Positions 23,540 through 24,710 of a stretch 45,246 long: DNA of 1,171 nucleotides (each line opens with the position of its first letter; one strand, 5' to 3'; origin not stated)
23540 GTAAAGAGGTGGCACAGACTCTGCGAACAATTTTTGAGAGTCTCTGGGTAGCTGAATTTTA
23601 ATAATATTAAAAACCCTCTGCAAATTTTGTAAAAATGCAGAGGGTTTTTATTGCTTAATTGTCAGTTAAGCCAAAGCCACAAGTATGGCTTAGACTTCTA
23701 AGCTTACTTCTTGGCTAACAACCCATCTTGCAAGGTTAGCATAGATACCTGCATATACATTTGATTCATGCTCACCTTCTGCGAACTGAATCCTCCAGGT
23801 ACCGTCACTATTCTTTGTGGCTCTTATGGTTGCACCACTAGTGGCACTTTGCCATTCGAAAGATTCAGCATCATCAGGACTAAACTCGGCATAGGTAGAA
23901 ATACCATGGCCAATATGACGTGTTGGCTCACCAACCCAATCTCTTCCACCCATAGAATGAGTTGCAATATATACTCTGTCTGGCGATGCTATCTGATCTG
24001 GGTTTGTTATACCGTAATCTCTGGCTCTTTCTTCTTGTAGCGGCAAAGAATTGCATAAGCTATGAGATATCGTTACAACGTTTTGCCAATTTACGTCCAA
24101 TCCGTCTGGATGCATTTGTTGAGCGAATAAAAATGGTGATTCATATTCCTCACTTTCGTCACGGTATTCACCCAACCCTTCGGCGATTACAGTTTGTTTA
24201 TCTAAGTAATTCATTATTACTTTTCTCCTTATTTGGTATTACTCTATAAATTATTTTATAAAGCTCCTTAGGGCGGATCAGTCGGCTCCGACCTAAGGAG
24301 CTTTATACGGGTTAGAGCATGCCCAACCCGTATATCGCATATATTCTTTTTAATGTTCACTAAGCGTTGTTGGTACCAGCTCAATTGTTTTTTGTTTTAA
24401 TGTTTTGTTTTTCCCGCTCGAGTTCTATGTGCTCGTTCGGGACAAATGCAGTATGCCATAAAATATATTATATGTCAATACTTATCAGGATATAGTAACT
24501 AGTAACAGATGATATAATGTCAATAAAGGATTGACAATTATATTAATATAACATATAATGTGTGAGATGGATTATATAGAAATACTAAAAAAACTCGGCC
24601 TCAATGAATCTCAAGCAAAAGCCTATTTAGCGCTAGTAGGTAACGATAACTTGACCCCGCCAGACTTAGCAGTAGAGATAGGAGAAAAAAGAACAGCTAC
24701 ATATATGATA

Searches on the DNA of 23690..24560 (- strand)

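Call 50: search_rna_families(source=window, start=24180, end=24560, threshold=evalue, max_evalue=10)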
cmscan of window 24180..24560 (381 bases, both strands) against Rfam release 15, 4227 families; matches with E-value up to 10: 8.
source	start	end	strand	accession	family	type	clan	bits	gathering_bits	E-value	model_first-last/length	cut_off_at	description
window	24219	24313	-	RF00063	SscA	Gene;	-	24.2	60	0.065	1-96/96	no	SscA RNA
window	24421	24532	-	RF02528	SSRC41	Gene; sRNA;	-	22.8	60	1.2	1-111/111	no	Streptococcus sRNA SSRC41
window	24515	24537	-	RF01354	CRISPR-DR45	Gene; CRISPR;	-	19.4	37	0.87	1-24/24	no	CRISPR RNA direct repeat element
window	24239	24302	-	RF03539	Flavi_NKV_xrRNA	Cis-reg;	-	18.6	50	0.34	1-84/84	no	No-known vector Flavivirus exoribonuclease-resistant RNA element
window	24257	24307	+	RF00637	mir-276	Gene; miRNA;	-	17.4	62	0.12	24-69/90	no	mir-276 microRNA precursor family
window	24483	24540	-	RF02299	TtnuCD23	Gene; snRNA; snoRNA; CD-box;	-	16.9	70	7.5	1-72/72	no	Tetrahymena snoRNA TtnuCD23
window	24257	24307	+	RF03719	mir-3914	Gene; miRNA;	-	16.6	97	1.2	23-73/95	no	mir-3914 microRNA precursor family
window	24409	24550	+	RF02049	STnc460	Gene; sRNA;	-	14.1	70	4.3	1-147/147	no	Salmonella enterica sRNA STnc460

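Call 104: search_rna_families(sources=[L031, L033, L028, L023, L008], threshold=gathering)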
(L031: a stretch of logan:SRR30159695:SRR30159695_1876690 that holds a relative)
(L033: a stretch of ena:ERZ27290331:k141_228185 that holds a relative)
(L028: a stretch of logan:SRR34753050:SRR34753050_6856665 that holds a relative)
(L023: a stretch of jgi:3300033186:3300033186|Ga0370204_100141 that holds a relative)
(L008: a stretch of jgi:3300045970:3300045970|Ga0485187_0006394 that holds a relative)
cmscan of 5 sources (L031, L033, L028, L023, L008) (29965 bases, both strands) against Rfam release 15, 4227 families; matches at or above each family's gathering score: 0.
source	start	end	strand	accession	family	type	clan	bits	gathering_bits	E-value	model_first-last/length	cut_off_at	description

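Call 111: search_dna_similar(query=window:24240-24345:-, collection=phages, mode=distant, max_evalue=0.01, max_rows=10)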
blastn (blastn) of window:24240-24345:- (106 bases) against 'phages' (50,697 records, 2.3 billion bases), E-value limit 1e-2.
No match.
